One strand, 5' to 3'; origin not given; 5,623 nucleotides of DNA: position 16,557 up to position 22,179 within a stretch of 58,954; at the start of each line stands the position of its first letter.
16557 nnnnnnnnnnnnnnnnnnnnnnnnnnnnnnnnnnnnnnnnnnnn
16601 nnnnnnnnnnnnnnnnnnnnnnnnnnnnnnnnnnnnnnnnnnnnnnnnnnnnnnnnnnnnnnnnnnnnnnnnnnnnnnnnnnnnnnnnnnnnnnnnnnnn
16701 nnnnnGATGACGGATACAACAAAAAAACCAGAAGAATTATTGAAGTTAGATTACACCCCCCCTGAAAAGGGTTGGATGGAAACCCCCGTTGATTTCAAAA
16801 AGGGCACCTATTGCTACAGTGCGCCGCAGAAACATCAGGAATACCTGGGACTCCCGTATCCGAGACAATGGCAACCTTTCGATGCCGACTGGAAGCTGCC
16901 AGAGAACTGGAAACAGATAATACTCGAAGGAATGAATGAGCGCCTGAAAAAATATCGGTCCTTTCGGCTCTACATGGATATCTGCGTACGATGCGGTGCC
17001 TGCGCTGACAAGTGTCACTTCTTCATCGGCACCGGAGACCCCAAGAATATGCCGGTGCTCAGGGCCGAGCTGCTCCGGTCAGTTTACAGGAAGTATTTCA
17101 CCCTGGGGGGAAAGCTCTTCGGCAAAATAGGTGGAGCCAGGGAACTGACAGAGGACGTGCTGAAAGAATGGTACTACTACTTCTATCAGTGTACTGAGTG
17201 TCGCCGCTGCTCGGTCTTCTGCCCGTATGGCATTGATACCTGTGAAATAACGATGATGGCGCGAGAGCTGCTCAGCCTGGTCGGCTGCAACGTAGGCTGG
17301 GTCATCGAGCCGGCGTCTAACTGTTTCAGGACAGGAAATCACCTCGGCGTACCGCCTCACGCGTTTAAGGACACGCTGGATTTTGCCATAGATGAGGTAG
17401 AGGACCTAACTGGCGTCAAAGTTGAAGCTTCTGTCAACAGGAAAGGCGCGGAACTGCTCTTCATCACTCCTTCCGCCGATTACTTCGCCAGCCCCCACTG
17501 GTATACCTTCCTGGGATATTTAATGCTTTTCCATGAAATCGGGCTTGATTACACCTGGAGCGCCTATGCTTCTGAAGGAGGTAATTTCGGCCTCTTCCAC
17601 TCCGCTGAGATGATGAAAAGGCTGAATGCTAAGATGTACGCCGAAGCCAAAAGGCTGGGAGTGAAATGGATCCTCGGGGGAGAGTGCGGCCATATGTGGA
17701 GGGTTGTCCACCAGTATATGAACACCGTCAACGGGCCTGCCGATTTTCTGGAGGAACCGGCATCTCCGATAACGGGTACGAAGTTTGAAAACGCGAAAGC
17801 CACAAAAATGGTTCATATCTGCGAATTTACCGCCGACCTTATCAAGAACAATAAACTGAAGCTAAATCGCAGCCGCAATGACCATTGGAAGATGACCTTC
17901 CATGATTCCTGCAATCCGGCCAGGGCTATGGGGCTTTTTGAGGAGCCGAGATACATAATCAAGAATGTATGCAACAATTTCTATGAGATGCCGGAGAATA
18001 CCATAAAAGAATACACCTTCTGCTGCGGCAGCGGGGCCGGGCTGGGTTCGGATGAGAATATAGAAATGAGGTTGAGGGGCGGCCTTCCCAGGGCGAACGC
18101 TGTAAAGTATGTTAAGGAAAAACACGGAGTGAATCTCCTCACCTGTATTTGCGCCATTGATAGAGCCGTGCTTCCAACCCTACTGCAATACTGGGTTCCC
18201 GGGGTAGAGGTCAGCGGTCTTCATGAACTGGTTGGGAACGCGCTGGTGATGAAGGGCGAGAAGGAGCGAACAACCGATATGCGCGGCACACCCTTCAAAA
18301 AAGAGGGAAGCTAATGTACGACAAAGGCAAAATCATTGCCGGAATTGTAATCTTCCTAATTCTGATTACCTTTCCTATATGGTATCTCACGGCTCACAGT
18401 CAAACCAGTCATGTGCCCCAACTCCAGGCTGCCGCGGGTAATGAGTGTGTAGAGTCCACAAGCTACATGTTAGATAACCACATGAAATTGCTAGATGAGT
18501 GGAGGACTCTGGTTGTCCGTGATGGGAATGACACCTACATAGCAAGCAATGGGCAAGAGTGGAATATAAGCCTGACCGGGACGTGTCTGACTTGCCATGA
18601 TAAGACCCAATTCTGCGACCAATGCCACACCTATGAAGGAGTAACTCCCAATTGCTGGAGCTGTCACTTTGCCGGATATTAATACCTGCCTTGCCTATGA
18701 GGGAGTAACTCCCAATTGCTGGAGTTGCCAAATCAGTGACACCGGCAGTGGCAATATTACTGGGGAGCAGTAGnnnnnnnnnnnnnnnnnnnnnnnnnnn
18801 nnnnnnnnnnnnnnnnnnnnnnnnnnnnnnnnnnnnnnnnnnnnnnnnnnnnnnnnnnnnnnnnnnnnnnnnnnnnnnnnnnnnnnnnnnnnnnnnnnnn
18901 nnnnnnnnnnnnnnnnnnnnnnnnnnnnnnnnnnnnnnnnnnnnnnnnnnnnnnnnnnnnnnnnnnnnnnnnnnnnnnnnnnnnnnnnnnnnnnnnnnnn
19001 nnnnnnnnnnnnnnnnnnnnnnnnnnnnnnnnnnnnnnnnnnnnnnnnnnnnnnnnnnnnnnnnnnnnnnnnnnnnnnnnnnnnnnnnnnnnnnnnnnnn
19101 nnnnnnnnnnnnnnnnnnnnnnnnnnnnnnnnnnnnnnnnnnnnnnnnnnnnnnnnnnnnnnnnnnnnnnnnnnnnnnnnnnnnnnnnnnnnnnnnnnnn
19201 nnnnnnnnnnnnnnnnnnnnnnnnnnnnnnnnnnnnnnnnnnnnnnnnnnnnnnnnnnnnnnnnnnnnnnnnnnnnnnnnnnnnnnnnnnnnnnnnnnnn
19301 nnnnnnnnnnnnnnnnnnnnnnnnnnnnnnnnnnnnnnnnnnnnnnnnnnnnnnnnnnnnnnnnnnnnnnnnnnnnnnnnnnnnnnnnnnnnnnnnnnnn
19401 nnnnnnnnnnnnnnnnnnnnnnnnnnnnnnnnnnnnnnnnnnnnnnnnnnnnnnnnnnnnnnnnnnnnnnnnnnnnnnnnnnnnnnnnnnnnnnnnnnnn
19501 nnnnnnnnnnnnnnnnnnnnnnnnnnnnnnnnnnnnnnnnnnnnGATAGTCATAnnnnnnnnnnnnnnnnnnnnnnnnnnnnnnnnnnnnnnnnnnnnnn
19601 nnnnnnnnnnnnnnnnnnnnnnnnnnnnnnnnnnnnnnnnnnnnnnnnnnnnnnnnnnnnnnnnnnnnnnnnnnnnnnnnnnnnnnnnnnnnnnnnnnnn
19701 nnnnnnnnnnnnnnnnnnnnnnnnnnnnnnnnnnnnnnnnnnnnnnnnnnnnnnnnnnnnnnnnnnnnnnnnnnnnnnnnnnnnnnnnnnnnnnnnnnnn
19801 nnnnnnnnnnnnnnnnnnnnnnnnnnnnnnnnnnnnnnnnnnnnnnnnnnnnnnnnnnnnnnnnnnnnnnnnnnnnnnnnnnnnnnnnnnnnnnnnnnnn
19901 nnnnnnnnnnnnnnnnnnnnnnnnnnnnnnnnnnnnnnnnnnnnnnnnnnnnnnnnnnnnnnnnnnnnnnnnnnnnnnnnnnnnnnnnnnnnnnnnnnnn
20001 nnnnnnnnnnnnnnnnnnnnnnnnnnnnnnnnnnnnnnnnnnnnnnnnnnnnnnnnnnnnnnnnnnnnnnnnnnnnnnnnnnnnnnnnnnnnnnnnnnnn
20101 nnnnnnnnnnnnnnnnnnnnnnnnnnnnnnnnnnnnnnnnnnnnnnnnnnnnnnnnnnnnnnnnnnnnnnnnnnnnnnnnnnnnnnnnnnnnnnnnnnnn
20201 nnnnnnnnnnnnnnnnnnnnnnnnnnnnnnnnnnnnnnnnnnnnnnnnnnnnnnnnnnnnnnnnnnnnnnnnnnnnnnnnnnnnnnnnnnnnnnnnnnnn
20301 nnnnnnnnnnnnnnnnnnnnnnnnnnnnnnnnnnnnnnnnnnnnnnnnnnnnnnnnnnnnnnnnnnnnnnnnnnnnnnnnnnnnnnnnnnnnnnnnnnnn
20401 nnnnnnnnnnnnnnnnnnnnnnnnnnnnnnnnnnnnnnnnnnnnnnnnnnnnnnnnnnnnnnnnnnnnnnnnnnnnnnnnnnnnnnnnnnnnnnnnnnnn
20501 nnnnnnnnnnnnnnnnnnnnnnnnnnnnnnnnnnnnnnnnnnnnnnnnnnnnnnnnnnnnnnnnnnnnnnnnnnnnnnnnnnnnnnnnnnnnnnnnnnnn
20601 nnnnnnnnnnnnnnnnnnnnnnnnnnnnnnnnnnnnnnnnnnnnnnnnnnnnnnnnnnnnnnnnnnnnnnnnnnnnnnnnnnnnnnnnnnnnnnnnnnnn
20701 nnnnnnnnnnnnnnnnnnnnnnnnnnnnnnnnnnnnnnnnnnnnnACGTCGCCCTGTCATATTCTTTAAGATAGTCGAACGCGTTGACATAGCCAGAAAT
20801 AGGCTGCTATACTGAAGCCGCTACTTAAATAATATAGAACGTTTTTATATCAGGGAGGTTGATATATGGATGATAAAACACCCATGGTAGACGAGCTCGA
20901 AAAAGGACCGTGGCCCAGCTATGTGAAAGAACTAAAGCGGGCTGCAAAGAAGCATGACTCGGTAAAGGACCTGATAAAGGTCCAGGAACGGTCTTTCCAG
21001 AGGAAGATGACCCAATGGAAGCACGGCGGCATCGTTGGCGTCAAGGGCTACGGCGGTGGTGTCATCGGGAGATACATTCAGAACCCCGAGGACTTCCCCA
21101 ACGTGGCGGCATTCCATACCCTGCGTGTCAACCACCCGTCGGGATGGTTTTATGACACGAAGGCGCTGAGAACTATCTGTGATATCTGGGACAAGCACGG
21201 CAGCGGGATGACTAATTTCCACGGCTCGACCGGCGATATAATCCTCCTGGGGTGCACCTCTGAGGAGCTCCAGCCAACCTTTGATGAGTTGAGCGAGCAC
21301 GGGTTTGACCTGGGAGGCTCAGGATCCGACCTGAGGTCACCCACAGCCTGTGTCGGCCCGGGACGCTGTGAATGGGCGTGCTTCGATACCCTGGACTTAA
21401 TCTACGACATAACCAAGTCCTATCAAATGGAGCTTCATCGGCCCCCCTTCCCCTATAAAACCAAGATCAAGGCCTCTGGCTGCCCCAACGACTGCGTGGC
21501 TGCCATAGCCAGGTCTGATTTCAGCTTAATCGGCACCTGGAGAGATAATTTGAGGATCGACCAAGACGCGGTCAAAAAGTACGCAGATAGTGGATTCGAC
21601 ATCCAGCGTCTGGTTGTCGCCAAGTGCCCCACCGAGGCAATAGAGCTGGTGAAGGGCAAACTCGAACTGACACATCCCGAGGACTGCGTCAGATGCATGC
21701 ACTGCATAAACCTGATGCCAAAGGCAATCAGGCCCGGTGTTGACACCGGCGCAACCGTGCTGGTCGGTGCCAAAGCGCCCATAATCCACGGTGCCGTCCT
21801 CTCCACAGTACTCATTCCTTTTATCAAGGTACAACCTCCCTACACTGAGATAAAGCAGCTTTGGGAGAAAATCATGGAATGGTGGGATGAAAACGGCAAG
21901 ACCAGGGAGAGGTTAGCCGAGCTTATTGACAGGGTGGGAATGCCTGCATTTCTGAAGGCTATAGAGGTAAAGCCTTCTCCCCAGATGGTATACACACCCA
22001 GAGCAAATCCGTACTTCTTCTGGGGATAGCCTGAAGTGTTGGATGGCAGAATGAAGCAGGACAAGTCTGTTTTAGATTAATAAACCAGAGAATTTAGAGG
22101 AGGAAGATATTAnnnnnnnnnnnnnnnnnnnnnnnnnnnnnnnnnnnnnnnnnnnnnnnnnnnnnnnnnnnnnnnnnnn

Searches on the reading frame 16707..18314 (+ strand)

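Call 7: search_protein_families(library=pfam, proteins=[window:16707-18314:+])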
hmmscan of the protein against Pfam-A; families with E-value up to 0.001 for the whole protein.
window:16707-18314:+ (535 aa): 8 families
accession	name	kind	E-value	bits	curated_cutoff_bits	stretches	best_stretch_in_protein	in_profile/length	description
PF13183.11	Fer4_8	-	3.9e-12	47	27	1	90-176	2-68/68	4Fe-4S dicluster domain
PF13534.11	Fer4_17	-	1.9e-09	38.3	22.2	1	93-177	2-61/61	4Fe-4S dicluster domain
PF12838.12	Fer4_7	-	1.4e-05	25.9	27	1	93-176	2-52/52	4Fe-4S dicluster domain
PF12797.12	Fer4_2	-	3.7e-05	23.8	24.5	0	160-174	8-22/22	4Fe-4S binding domain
PF02754.22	CCG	-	5.2e-05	23.7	20.6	1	397-456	2-57/85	Cysteine-rich domain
PF00037.32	Fer4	-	0.00031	20.9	21.1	0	161-175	7-21/24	4Fe-4S binding domain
PF12800.12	Fer4_4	-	0.00038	21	24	0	91-104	2-15/17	4Fe-4S binding domain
PF13237.11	Fer4_10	-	0.00049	20.4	25.5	0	161-174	8-21/53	4Fe-4S dicluster domain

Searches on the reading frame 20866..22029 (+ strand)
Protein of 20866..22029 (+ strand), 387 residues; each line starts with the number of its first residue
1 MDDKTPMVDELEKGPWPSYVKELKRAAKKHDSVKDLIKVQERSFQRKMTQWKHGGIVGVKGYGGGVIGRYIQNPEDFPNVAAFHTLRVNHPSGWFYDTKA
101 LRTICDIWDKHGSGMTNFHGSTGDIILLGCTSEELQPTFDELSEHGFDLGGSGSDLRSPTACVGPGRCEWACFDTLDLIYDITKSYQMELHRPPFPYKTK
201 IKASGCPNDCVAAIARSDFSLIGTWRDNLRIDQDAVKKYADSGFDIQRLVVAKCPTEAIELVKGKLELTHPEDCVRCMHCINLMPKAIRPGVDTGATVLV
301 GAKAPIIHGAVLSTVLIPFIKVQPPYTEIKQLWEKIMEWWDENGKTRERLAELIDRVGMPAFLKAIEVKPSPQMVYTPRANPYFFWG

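Call 23: search_protein_families(library=pfam, proteins=[window:20866-22029:+], max_evalue=0.00001)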
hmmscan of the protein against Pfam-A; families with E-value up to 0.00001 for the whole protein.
window:20866-22029:+ (387 aa): 2 families
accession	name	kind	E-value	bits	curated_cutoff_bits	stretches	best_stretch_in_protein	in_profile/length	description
PF01077.27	NIR_SIR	-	1.7e-38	132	27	1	152-368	1-152/158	Nitrite and sulphite reductase 4Fe-4S domain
PF03460.22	NIR_SIR_ferr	-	3.7e-08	33.4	24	1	82-144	8-68/69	Nitrite/Sulfite reductase ferredoxin-like half domain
